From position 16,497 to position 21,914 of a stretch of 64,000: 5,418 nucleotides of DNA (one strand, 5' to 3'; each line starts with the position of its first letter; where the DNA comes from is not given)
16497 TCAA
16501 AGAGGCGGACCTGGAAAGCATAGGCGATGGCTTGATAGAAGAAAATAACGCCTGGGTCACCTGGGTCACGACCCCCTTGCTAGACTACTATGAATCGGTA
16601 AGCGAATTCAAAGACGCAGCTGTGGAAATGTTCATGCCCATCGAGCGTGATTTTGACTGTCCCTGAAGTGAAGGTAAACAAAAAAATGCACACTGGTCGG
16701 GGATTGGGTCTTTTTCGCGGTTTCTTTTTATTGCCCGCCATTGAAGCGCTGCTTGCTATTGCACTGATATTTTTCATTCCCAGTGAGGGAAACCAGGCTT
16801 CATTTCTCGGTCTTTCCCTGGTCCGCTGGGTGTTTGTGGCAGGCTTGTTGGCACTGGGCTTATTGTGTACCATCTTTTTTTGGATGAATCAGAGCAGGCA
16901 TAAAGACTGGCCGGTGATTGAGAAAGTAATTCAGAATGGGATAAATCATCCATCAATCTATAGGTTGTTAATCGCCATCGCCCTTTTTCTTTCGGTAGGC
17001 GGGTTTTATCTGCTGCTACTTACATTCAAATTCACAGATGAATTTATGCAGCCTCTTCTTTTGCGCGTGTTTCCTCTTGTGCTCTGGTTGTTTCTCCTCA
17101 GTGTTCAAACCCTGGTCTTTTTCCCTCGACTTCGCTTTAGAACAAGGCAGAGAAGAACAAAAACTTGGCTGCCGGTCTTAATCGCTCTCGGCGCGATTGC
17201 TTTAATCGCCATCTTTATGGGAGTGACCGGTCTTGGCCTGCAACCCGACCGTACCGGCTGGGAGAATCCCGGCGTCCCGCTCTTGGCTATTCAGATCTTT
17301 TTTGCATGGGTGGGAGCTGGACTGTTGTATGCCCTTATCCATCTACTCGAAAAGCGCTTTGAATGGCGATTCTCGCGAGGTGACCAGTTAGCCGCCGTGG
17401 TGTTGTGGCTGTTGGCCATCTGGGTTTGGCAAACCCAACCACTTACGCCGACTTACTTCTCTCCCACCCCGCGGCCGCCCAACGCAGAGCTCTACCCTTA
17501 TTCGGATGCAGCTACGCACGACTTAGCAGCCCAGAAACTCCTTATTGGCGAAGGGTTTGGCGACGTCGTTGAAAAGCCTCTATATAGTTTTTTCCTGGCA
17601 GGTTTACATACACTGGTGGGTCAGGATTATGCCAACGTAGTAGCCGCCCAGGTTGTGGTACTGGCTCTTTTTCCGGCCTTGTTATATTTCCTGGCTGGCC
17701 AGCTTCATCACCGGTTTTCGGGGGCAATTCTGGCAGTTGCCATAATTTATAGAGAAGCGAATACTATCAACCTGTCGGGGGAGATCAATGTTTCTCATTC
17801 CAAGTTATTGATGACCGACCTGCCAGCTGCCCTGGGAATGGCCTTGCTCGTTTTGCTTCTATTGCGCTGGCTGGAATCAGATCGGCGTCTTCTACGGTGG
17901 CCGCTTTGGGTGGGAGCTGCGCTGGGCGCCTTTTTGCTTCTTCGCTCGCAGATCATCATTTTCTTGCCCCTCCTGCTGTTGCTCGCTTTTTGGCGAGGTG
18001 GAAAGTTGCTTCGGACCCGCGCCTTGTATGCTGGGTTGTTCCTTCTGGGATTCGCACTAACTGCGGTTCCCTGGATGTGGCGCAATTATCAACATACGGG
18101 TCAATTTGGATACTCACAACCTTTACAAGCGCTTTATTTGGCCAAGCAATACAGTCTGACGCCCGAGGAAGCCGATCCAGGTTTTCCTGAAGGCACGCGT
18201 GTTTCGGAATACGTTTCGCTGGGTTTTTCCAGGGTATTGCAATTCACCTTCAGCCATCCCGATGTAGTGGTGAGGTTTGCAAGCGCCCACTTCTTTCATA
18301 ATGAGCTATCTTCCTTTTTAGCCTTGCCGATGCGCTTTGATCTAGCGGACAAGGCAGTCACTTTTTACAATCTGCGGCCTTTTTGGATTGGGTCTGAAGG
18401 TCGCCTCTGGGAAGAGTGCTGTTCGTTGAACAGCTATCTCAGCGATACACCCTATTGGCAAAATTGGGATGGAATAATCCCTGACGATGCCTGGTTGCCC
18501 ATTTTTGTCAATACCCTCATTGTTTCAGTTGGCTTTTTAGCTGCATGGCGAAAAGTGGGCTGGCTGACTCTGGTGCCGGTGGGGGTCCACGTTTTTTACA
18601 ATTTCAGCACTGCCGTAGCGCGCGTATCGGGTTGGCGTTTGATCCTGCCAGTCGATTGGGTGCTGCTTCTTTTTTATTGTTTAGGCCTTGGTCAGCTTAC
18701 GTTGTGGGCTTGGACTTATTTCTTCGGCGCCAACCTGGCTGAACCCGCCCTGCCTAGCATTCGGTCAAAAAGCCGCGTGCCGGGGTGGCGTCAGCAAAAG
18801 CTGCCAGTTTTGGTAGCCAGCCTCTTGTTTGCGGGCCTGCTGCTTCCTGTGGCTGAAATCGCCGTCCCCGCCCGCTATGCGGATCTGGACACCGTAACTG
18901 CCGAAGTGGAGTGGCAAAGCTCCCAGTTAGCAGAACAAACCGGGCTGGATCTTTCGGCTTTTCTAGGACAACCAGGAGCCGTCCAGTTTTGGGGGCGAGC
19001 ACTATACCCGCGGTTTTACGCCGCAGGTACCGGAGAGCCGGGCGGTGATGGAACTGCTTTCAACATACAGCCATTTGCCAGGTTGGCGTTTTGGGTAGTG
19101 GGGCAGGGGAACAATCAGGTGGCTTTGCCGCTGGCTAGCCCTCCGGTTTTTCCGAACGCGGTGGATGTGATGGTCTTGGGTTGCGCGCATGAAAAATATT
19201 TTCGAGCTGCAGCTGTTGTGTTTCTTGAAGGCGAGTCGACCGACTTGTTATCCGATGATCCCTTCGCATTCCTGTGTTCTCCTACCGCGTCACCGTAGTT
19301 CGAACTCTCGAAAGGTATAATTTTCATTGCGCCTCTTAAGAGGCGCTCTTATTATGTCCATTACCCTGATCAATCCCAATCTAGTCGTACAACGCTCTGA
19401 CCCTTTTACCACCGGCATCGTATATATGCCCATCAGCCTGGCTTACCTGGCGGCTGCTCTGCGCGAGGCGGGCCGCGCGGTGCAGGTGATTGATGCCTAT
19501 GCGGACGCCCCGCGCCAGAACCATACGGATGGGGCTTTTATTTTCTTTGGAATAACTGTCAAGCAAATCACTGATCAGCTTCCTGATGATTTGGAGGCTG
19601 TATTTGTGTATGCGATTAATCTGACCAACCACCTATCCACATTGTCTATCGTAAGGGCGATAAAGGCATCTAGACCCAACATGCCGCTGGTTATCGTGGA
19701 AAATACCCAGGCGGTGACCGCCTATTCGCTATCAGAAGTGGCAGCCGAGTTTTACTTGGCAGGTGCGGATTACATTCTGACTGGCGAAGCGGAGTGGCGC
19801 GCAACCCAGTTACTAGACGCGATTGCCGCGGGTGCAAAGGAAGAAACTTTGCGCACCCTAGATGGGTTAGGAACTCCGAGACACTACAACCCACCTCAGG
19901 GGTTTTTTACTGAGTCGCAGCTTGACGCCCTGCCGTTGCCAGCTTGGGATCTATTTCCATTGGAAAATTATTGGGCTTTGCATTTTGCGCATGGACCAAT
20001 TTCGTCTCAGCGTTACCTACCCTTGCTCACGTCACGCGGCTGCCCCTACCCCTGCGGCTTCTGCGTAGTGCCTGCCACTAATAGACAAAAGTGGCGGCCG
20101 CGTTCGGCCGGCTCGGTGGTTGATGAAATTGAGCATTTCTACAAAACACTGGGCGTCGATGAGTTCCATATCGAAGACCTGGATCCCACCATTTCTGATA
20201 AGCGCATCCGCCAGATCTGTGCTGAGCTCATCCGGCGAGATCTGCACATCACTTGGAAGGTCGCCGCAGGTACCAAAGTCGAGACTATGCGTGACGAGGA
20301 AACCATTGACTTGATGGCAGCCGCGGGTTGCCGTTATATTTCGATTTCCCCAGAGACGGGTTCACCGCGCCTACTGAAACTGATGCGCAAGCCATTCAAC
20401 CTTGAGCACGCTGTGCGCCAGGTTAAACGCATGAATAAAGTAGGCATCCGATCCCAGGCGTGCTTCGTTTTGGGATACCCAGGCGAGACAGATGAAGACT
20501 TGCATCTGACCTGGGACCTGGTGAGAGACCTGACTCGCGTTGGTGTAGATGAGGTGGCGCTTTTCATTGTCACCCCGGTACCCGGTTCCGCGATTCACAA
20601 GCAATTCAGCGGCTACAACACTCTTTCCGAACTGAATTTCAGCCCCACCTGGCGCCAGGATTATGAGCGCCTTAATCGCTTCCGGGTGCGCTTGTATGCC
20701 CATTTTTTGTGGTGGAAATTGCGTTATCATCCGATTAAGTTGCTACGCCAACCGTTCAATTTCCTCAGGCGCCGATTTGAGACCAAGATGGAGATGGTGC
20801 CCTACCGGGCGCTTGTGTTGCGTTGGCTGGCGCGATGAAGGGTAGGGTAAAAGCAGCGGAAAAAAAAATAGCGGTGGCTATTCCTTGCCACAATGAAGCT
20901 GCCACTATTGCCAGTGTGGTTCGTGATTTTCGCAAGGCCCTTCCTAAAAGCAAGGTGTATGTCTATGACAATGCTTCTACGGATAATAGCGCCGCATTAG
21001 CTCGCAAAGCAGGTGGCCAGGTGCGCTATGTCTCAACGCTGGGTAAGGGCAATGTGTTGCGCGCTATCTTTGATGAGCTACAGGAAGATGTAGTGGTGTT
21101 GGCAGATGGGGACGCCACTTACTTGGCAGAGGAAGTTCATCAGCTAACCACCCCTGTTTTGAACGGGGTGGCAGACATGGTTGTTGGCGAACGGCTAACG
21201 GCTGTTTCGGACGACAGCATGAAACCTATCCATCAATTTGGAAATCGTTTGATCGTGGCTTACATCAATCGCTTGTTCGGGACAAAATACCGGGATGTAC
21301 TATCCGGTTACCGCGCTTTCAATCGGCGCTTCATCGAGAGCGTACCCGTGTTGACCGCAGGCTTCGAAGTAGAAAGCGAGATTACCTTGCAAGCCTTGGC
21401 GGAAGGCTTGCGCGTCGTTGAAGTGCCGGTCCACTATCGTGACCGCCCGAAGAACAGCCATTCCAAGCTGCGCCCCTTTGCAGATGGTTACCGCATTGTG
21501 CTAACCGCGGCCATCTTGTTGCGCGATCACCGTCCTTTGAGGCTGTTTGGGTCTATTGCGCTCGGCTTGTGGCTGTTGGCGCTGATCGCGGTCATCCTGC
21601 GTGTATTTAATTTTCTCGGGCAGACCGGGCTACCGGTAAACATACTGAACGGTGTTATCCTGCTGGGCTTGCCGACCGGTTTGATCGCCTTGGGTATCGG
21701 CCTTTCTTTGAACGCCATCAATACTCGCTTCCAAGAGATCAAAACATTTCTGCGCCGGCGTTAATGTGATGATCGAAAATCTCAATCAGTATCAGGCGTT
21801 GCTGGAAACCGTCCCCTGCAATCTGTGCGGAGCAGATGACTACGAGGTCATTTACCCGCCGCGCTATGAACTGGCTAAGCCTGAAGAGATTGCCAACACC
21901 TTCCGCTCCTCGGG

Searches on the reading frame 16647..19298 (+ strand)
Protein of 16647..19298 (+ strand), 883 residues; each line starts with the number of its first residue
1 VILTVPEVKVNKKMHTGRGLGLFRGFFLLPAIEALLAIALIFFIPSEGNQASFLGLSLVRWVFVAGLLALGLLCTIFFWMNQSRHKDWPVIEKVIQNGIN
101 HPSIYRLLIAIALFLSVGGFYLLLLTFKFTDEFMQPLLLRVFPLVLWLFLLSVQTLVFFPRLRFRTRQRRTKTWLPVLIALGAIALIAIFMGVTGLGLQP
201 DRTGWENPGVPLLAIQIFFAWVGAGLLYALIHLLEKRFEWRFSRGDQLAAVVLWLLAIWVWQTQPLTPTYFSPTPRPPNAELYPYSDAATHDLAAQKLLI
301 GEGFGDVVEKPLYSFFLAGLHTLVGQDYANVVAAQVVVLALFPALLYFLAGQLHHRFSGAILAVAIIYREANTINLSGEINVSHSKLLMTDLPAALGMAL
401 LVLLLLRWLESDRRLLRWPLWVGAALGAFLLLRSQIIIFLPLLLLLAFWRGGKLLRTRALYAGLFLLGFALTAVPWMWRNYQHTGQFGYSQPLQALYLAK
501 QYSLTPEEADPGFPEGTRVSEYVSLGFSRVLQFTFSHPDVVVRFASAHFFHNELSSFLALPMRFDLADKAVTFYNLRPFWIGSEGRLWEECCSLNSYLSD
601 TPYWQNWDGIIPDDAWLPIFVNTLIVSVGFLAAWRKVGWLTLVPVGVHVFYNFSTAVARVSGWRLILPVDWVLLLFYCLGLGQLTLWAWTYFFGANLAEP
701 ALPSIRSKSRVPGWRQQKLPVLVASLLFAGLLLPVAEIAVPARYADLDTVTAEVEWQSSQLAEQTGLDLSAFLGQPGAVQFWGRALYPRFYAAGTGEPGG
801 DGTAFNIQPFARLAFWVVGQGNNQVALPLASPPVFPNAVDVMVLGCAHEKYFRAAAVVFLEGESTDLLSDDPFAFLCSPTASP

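Call 8: search_protein_families(library=pfam, proteins=[window:16647-19298:+])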
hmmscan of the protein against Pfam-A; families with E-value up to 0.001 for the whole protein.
window:16647-19298:+ (883 aa): 1 family
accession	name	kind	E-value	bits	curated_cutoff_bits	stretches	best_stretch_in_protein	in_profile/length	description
PF13231.12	PMT_2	-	7.3e-09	36.5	26.1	1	311-478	4-160/160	Dolichyl-phosphate-mannose-protein mannosyltransferase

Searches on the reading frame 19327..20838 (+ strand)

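Call 8: search_protein_families(library=pfam, proteins=[window:19327-20838:+])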
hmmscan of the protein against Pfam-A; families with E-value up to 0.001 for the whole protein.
window:19327-20838:+ (503 aa): 2 families
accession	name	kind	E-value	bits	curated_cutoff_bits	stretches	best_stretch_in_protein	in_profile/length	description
PF04055.27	Radical_SAM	-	9e-22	78.4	29.5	1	235-393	3-160/166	Radical SAM superfamily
PF00977.27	His_biosynth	-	0.00079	19.4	23.6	0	258-408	25-161/228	Histidine biosynthesis protein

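Call 77: search_protein_families(library=ncbifam, proteins=[window:19327-20838:+], max_evalue=0.001)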
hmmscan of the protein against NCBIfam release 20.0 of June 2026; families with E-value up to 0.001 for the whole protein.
window:19327-20838:+ (503 aa): 28 families (the best 25 are shown)
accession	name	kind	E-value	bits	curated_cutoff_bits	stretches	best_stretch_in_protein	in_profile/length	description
NF038361.1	rSAM_Sden_1168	equivalog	4.7e-42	144.3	575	1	32-426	82-472/560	Sden_1168 family B12-binding radical SAM P-methyltransferase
TIGR02026.1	BchE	equivalog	9.1e-34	117.1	481.35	1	32-425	19-385/497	magnesium-protoporphyrin IX monomethyl ester anaerobic oxidative cyclase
NF050148.1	rSAM_ApyD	equivalog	2.9e-32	111.9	750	1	13-427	4-393/645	RiPP biosynthesis radical SAM protein ApyD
TIGR03471.1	HpnJ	equivalog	4.9e-29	101.5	577.6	1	85-427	65-387/472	hopanoid biosynthesis associated radical SAM protein HpnJ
TIGR04385.1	B12_rSAM_cofa1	equivalog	8e-27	94.5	450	1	35-402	20-364/438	B12 lower ligand biosynthesis radical SAM protein BzaD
TIGR04479.1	bcpD_PhpK_rSAM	subfamily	9.6e-27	93.5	600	1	83-401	104-408/504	PhpK family radical SAM P-methyltransferase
NF033070.1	rSAM_AprD4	equivalog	7.2e-24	84.5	500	1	166-425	141-388/456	AprD4 family radical SAM diol-dehydratase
TIGR04013.1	B12_SAM_MJ_1487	hypoth_equivalog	5.1e-23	81.5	251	2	334-425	265-355/382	TIGR04013 family B12-binding domain/radical SAM domain-containing protein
TIGR04072.2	rSAM_ladder_B12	equivalog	2.3e-22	79.3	360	1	231-401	181-348/443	lipid biosynthesis B12-binding/radical SAM protein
TIGR04014.1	B12_SAM_MJ_0865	equivalog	1.4e-20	73.5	360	1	235-436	165-367/434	methyl-coenzyme M reductase glutamine C-methyltransferase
TIGR03975.1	rSAM_ocin_1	subfamily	1.5e-19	70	281.85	1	78-402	117-430/606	RiPP maturation radical SAM C-methyltransferase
TIGR04367.1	HpnR_B12_rSAM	equivalog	3.5e-15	55.5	650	1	34-426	21-372/490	hopanoid C-3 methylase HpnR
TIGR04428.1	B12_rSAM_trp_MT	equivalog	5.6e-15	54.7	500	1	233-403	219-399/558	tryptophan 2-C-methyltransferase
NF045585.1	rSAM_slr0320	equivalog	5.7e-13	48.2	775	1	228-409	233-417/511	photosystem II high light acclimation radical SAM protein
TIGR01125.1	TIGR01125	equivalog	2.5e-12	46.6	356.95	1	230-418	137-329/432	30S ribosomal protein S12 methylthiotransferase RimO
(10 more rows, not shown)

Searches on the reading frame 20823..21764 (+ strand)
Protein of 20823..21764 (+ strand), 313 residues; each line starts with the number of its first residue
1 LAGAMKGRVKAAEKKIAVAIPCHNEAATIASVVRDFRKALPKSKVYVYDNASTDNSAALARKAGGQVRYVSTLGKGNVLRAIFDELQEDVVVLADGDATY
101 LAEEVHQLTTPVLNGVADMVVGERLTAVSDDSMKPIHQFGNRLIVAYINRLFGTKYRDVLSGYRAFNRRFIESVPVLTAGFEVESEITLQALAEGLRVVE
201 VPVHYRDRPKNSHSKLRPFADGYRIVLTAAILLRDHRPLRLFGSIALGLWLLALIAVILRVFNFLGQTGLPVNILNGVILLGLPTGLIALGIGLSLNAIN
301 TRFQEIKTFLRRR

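Call 8: search_protein_families(library=pfam, proteins=[window:20823-21764:+])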
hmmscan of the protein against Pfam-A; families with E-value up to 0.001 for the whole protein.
window:20823-21764:+ (313 aa): 2 families
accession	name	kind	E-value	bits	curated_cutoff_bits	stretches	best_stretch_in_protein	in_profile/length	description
PF00535.33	Glycos_transf_2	-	8.2e-15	55.6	23.3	1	18-172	2-165/168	Glycosyl transferase family 2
PF13641.12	Glyco_tranf_2_3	-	0.00012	22.6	27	1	16-113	3-111/230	Glycosyltransferase like family 2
